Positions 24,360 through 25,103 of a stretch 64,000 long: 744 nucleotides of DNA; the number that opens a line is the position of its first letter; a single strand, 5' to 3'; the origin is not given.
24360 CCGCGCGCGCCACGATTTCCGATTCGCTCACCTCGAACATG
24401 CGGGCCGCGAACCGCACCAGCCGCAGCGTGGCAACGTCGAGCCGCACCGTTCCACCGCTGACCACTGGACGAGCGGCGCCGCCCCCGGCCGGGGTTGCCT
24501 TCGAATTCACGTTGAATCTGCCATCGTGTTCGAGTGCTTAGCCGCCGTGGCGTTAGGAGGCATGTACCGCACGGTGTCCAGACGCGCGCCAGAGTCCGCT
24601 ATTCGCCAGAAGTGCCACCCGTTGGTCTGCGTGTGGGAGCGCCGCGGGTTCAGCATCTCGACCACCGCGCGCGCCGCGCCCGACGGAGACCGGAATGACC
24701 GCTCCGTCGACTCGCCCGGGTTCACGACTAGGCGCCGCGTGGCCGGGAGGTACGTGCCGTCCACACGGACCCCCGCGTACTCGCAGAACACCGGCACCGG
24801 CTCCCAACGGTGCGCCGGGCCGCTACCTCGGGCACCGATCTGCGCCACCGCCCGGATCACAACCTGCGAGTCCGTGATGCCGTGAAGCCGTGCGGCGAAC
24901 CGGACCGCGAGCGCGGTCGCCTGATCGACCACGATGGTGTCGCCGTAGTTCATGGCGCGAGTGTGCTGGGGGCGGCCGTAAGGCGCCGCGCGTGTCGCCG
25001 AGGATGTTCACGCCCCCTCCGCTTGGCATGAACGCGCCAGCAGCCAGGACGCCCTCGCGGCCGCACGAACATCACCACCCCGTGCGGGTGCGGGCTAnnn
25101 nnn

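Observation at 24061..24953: Tandem paralogous small proteins (RHH-like N-terminus + conserved NGW[RH]FWR C-domain), translationally coupled upstream of an ECF sigma and beside the relaxase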

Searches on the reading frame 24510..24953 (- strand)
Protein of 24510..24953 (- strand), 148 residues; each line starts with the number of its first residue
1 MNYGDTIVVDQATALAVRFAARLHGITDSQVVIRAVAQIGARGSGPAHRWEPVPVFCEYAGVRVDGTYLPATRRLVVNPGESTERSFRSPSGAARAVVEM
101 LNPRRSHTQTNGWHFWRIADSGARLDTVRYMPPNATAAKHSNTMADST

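Call 4: search_protein_families(library=pfam, proteins=[window:24510-24953:-], max_evalue=1)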
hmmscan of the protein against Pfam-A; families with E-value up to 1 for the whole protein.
window:24510-24953:- (148 aa): 2 families
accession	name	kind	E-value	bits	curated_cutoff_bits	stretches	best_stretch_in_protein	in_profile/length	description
PF18755.6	RAMA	-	0.00021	21.6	35.2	1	83-129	60-98/107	Restriction Enzyme Adenine Methylase Associated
PF14267.11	DUF4357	-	0.041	14.3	38.4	1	86-124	24-53/54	Domain of unknown function (DUF4357)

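Call 5: search_protein_families(library=ncbifam, proteins=[window:24510-24953:-], max_evalue=1)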
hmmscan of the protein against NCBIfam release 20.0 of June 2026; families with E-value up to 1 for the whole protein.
window:24510-24953:- (148 aa): 0 families

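Call 6: find_homologous_proteins(query=window:24510-24953:-)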
Query window:24510-24953:- (148 aa): 7 proteins with E <= 0.001 among 117 candidates.
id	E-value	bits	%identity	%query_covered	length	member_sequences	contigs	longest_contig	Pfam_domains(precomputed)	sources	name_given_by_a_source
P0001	7.6e-94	329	100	100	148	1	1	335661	-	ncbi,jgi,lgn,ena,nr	ncbi:MAG TPA: hypothetical protein VFQ85_08295 [Mycobacteriales bacterium]|jgi:hypothetical protein|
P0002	2.6e-32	130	52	90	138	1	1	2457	-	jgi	jgi:hypothetical protein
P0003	1.6e-30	124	53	84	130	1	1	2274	-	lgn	-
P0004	2.2e-30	124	50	84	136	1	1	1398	PF18755.7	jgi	jgi:hypothetical protein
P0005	5.6e-29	119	48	84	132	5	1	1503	-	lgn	-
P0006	3.0e-26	110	48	82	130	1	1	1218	-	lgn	-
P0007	8.8e-23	99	43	84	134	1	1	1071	-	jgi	-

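Call 12: search_solved_structures(query=A1, max_evalue=10, show_alignments=3)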
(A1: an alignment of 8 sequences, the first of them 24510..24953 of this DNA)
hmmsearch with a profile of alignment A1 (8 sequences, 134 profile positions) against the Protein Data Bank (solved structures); distinct sequences matched with E-value up to 10: 4.
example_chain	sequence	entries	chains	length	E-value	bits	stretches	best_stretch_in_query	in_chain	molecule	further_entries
5cwc_A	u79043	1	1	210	0.021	18.3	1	11-53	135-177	Designed helical repeat protein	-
5x3t_A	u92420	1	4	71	0.06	16.8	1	5-40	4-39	Antitoxin VapB26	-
5cwg_A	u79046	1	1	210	0.22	15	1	12-53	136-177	Designed helical repeat protein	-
6pbd_A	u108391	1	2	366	0.87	13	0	109-124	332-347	Modification methylase CcrMI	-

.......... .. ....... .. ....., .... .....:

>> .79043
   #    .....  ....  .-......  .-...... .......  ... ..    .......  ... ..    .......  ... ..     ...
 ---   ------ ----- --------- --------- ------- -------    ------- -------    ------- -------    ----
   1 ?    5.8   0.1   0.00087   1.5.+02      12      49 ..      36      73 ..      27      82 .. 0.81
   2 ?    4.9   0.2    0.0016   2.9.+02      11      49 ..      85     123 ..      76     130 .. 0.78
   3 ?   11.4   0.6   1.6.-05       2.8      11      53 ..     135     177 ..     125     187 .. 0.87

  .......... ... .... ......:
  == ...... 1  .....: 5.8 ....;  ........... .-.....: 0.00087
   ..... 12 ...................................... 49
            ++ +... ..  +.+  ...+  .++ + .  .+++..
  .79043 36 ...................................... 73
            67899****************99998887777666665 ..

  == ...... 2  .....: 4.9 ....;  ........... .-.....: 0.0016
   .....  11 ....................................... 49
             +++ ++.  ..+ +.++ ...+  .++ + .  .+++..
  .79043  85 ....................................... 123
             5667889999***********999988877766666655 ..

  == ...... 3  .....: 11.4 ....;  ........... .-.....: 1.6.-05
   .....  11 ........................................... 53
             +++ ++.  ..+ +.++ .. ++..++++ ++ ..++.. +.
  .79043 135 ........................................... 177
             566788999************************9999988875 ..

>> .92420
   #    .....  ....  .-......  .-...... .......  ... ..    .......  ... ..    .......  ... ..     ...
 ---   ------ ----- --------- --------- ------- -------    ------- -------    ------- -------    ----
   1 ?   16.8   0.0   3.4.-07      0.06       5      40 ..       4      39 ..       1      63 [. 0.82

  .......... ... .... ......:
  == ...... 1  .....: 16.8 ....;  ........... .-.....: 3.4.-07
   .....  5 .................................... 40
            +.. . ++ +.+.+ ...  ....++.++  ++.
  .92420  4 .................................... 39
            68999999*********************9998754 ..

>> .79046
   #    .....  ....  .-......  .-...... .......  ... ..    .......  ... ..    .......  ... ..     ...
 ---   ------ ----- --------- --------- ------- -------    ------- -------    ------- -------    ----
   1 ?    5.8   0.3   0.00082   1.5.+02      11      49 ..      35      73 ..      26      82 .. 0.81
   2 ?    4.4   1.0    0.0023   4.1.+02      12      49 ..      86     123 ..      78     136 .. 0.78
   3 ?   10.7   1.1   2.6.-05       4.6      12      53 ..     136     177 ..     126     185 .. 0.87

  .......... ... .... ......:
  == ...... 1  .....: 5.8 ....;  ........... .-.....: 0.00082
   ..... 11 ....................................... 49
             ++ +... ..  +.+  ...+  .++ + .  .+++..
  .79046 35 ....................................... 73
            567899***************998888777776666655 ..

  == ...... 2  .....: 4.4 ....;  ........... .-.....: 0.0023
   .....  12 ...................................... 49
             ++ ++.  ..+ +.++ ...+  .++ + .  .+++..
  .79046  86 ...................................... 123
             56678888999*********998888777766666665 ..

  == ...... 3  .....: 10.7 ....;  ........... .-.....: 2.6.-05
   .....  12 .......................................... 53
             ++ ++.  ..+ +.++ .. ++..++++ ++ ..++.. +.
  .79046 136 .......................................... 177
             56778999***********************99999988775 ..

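Call 15: predict_structure(alignment_id=A1)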
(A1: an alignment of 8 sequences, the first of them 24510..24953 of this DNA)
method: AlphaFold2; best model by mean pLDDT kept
length: 148 residues; sequences in the alignment: 8
mean_pLDDT: 80.0   pTM: 0.56
mean pLDDT of the five models: 80.0, 79.3, 76.9, 76.5, 73.0
residues with pLDDT >= 90: 67; 70-90: 40; 50-70: 25; < 50: 16
segments of 3 or more residues with pLDDT < 50: 1-3, 43-45, 132-141
pLDDT, mean of each block of 10 residues (from residue 1): 65 94 95 82 56 92 93 87 85 91 75 93 85 48 54
secondary structure, 60 per line:
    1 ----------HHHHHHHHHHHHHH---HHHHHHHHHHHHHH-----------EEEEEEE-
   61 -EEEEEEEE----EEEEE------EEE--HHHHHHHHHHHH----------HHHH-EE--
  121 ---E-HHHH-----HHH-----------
elements in order: H11-24 H28-41 E53-59 E62-69 E74-78 E85-87 H90-101 H112-115 H126-129

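Call 17: search_protein_representatives(alignment_id=A1)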
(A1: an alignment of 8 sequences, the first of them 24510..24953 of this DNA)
Query: 8 sequences, 134 profile positions. Proteins with E-value up to 0.001 (for the whole library): 362; up to 1e-10: 262; up to 1e-30: 13. The best 150 are listed.
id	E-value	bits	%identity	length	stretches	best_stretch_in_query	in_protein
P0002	2.1e-57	209.3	-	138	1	1-134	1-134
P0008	8.6e-53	194.4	-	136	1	5-133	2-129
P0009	2.3e-52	193.0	-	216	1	4-133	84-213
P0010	1.1e-46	174.5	-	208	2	4-133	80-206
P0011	8.8e-42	158.7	-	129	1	7-133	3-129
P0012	7.4e-40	152.5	-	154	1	8-133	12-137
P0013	7.9e-39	149.2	-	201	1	5-133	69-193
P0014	2.7e-38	147.5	-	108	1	26-130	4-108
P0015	6.4e-37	143.0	-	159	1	6-133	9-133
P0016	2.5e-34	134.6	-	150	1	7-133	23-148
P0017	9.2e-32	126.3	-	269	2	5-133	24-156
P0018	5.3e-31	123.8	-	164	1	2-133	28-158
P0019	5.5e-31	123.8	-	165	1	7-133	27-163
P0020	2.3e-30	121.8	-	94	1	42-133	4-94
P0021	3.8e-30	121.1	-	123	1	4-133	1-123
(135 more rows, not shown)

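Call 20: search_protein_families(library=pfam, alignment_id=A2, max_evalue=0.01)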
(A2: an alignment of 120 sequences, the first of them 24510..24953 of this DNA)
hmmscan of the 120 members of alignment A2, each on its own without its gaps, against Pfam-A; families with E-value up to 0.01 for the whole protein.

A. member 1, window:24510-24953:- (148 aa): 1 family
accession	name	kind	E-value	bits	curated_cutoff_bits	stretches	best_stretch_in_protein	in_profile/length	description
PF18755.6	RAMA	-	0.00021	21.6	35.2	1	83-129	60-98/107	Restriction Enzyme Adenine Methylase Associated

B. families by the number of members that match (of 120 scanned): 8 families
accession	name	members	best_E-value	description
PF18755.6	RAMA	87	2.9e-08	Restriction Enzyme Adenine Methylase Associated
PF14267.11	DUF4357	10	0.00039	Domain of unknown function (DUF4357)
PF01402.27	RHH_1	4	0.00015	Ribbon-helix-helix protein, copG family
PF24410.1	wHTH-HSP90_Na-assoc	2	0.0018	wHTH-Hsp90_Na associated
PF23807.1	RHH_10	1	0.0022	Ribbon-helix-helix protein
PF02697.20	VAPB_antitox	1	0.0029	Putative antitoxin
PF24434.1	DUF7557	1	0.0043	Family of unknown function (DUF7557)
PF07704.17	PSK_trans_fac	1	0.0055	Rv0623-like transcription factor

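Call 21: fold_search(model_id=the predicted structure, library=pdb)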
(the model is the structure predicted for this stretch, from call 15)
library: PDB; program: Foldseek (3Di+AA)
matches with E <= 10: 556; with E <= 0.001: 0
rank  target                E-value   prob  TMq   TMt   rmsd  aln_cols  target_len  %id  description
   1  5e9t_D                2.8e-01  0.75  0.24  0.09   9.9        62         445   11  Crystal structure of GtfA/B complex (released 2016-03-02)
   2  8hx9_A                3.0e-01  0.13  0.18  0.05  12.8        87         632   18  Crystal structure of 4-amino-4-deoxychorismate synthase from Streptomyces venezuelae with chorismate (released 2023-10-18)
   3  5e9t_B                3.6e-01  0.72  0.24  0.09   9.8        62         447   11  Crystal structure of GtfA/B complex (released 2016-03-02)
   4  4ndk_B                4.6e-01  0.18  0.23  0.14   9.4       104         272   15  Crystal structure of a computational designed engrailed homeodomain variant fused with YFP (released 2014-11-05)
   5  5e9u_D                5.2e-01  0.47  0.23  0.08  10.0        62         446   11  Crystal structure of GtfA/B complex bound to UDP and GlcNAc (released 2016-03-02)
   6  8c61_G                5.2e-01  0.33  0.23  0.12  12.4        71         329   10  Structure of USP54 in complex with Lys63-linked diUbiquitin-PA (released 2024-07-31)
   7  2ffg_B                5.9e-01  0.28  0.24  0.40  15.7        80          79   12  Novel x-ray structure of the YkuJ protein from Bacillus subtilis. Northeast Structural Genomics target SR360. (released 2005-12-27)
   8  6voy_B                5.9e-01  0.07  0.13  0.08  15.2        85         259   18  Cryo-EM structure of HTLV-1 instasome (released 2020-07-01)
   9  6ii0_B                6.2e-01  0.54  0.28  0.14  11.6        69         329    9  Crystal structure of the Makes Caterpillars Floppy (MCF)-Like effector of Vibrio vulnificus MO6-24/O (released 2019-08-07)
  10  9a74_A                6.2e-01  0.28  0.26  0.42  16.1        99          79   13  Integrative model of YKUJ-NUSA by crosslinking MS and deep learning (released 2024-09-18)
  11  2elb                  6.2e-01  0.14  0.21  0.10  13.2        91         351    9  Crystal Structure of the BAR-PH domain of human APPL1 (released 2007-05-29)
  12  6jg0                  7.1e-01  0.09  0.16  0.10  14.3        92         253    9  Crystal structure of the N-terminal domain single mutant (S92E) of the human mitochondrial calcium uniporter fused with  (released 2020-02-19)
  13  5c5b_A                7.5e-01  0.14  0.21  0.10  13.2        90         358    9  Crystal Structure of Human APPL BAR-PH Heterodimer (released 2016-06-22)
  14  2bjr_B                8.5e-01  0.20  0.18  0.09   4.7        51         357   20  Crystal structure of the nematode sperm cell motility protein MFP2B (released 2005-03-16)
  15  4g54                  8.5e-01  0.18  0.20  0.14   3.9        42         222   21  Crystal structure of a periplasmic domain of the EpsAB fusion protein of the Vibrio vulnificus type II secretion system (released 2013-01-30)
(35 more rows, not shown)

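Call 23: find_related_loci(query=A1, collection=genome_contigs, flank=10000)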
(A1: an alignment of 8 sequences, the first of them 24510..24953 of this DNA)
Query A1 (148 aa) in genome_contigs; peptide patterns used: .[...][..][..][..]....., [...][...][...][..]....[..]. (x = any residue, [..] = any of these).
314 stretches matched a pattern; 57 encode a relative of the query (tblastn E <= 1e-3); 57 distinct loci.
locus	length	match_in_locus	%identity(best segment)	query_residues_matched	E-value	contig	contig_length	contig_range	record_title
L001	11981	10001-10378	44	7-131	2e-28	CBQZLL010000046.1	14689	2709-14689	MAG TPA_asm: uncultured Frankiaceae bacterium isolate SRR11839388_metabat2_26 genome assembly, contig: ERZ27397410.5072,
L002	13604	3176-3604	37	6-147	2e-23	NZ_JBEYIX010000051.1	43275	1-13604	Micromonospora sp. NPDC006766 NPDC006766_86_F4.ctg-0051, whole genome shotgun sequence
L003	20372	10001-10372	39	6-125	4e-20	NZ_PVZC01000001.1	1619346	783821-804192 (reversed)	Allonocardiopsis opalescens strain DSM 45601 Ga0181037_101, whole genome shotgun sequence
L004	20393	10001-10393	39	5-129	7e-19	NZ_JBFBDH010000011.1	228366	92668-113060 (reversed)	Streptomyces sp. NPDC093970 NPDC093970_177_A10.ctg-0011, whole genome shotgun sequence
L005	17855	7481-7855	40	5-124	8e-19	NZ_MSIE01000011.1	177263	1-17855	Actinophytocola xanthii strain 11-183 contig11, whole genome shotgun sequence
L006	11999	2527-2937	39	1-130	1e-18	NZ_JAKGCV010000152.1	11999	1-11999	Streptomyces fuscigenes strain JBL-20 NODE_152_length_11999_cov_73.363376, whole genome shotgun sequence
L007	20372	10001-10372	38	5-125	3e-18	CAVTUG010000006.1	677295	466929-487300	MAG: uncultured Actinomycetota bacterium isolate MFD04967.bin.2.91 genome assembly, contig: contig_21655, whole genome s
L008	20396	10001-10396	38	6-130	3e-18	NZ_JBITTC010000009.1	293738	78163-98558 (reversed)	Streptomyces sp. NPDC085596 NPDC085596_99_B6.ctg-0009, whole genome shotgun sequence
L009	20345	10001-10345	39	6-123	4e-18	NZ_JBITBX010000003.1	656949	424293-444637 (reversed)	Actinoplanes sp. NPDC051859 NPDC051859_36_G7.ctg-0003, whole genome shotgun sequence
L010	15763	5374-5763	38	6-129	4e-18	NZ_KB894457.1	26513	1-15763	Actinokineospora enzanensis DSM 44649 C503DRAFT_scaffold00055.55, whole genome shotgun sequence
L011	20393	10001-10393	37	5-129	5e-18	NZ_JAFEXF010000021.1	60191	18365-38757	Streptomyces sp. G44 NODE_21_length_60191_cov_8.998518, whole genome shotgun sequence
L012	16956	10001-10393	39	5-129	9e-18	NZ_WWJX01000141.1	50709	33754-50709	Streptomyces sp. SID3343 SID3343.c165, whole genome shotgun sequence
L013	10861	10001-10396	38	6-130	1e-17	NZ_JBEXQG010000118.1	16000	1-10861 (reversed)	Streptomyces sp. NPDC006385 NPDC006385_281_C6.ctg-0118, whole genome shotgun sequence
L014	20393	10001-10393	37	5-129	1e-17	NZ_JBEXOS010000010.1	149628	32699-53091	Streptomyces sp. NPDC006552 NPDC006552_294_E3.ctg-0010, whole genome shotgun sequence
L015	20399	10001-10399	37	6-131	1e-17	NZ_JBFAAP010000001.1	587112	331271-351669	Streptomyces sp. NPDC023723 NPDC023723_18_E7.ctg-0001, whole genome shotgun sequence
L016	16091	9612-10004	37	5-129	2e-17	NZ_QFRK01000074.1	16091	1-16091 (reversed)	Streptomyces sp. NWU339 Contig_54, whole genome shotgun sequence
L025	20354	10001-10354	39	7-125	1e-16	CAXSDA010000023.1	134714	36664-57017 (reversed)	MAG: uncultured Actinoplanes sp. isolate private_X4_metawrap_bin.14 genome assembly, contig: private_X4_metawrap_bin.14_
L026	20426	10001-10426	38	6-143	1e-16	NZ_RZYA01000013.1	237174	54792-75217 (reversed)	Streptomyces antnestii strain San01 NODE_13_length_237174_cov_172.505393, whole genome shotgun sequence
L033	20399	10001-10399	35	6-129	1e-15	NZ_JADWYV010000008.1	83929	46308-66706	Frankia nepalensis strain CN4 NODE_8_length_83929_cov_36.163073, whole genome shotgun sequence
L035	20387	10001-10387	34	6-135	1e-15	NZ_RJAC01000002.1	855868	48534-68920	Actinoplanes solisilvae strain LAM7112 C_Contig2, whole genome shotgun sequence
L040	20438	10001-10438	33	7-144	6e-15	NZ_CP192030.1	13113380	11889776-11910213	Dactylosporangium sp. CA-233914 chromosome, complete genome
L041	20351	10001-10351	36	6-116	9e-15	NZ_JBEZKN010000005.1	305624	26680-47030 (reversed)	Streptomyces sp. NPDC048404 NPDC048404_96_F10.ctg-0005, whole genome shotgun sequence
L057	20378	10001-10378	34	6-129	2e-12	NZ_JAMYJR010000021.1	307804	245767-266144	Paractinoplanes aksuensis strain TRM88003 contig21, whole genome shotgun sequence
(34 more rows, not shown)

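Call 26: search_solved_structures(query=A2, max_evalue=10, show_alignments=4)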
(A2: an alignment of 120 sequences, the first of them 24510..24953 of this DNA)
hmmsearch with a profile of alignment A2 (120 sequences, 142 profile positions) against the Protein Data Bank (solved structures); distinct sequences matched with E-value up to 10: 17.
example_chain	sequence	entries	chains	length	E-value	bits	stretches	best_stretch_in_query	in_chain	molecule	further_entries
5x3t_A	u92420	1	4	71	0.089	16.2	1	6-49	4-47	Antitoxin VapB26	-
1xrx_A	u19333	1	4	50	0.2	15.1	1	5-48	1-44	SeqA protein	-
4yy5_A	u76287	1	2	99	0.29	14.5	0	15-48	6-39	dTor_3x33L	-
4yy2_A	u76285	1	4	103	0.33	14.3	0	14-47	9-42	dTor_3x33L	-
5cwc_A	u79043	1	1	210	0.34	14.3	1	11-50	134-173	Designed helical repeat protein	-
1b01_A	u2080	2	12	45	0.36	14.2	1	7-45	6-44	TRANSCRIPTIONAL REPRESSOR COPG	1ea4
2cpg_A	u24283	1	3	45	0.37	14.2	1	7-45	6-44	TRANSCRIPTIONAL REPRESSOR COPG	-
2h1o_E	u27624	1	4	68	0.42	14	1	10-46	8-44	Trafficking protein A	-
2bsq_E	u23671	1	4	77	0.52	13.7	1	10-46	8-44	TRAFFICKING PROTEIN A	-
8u12_A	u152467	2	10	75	0.53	13.6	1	6-47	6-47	Antitoxin Rv0298 | Antitoxin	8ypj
1pn5_A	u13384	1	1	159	0.98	12.8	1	47-91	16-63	NACHT-, LRR- and PYD-containing protein 2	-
7bqq_A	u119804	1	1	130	0.99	12.8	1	12-54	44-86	Gogy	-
3ksk_A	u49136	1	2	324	1.1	12.6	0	60-92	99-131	Type-2 restriction enzyme PvuII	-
5njl_A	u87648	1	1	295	1.1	12.6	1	28-83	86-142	Cell surface protein (Putative S-layer protein)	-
2asi_A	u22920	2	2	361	1.7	12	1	91-118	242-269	ASPARTIC PROTEINASE | MUCOROPEPSIN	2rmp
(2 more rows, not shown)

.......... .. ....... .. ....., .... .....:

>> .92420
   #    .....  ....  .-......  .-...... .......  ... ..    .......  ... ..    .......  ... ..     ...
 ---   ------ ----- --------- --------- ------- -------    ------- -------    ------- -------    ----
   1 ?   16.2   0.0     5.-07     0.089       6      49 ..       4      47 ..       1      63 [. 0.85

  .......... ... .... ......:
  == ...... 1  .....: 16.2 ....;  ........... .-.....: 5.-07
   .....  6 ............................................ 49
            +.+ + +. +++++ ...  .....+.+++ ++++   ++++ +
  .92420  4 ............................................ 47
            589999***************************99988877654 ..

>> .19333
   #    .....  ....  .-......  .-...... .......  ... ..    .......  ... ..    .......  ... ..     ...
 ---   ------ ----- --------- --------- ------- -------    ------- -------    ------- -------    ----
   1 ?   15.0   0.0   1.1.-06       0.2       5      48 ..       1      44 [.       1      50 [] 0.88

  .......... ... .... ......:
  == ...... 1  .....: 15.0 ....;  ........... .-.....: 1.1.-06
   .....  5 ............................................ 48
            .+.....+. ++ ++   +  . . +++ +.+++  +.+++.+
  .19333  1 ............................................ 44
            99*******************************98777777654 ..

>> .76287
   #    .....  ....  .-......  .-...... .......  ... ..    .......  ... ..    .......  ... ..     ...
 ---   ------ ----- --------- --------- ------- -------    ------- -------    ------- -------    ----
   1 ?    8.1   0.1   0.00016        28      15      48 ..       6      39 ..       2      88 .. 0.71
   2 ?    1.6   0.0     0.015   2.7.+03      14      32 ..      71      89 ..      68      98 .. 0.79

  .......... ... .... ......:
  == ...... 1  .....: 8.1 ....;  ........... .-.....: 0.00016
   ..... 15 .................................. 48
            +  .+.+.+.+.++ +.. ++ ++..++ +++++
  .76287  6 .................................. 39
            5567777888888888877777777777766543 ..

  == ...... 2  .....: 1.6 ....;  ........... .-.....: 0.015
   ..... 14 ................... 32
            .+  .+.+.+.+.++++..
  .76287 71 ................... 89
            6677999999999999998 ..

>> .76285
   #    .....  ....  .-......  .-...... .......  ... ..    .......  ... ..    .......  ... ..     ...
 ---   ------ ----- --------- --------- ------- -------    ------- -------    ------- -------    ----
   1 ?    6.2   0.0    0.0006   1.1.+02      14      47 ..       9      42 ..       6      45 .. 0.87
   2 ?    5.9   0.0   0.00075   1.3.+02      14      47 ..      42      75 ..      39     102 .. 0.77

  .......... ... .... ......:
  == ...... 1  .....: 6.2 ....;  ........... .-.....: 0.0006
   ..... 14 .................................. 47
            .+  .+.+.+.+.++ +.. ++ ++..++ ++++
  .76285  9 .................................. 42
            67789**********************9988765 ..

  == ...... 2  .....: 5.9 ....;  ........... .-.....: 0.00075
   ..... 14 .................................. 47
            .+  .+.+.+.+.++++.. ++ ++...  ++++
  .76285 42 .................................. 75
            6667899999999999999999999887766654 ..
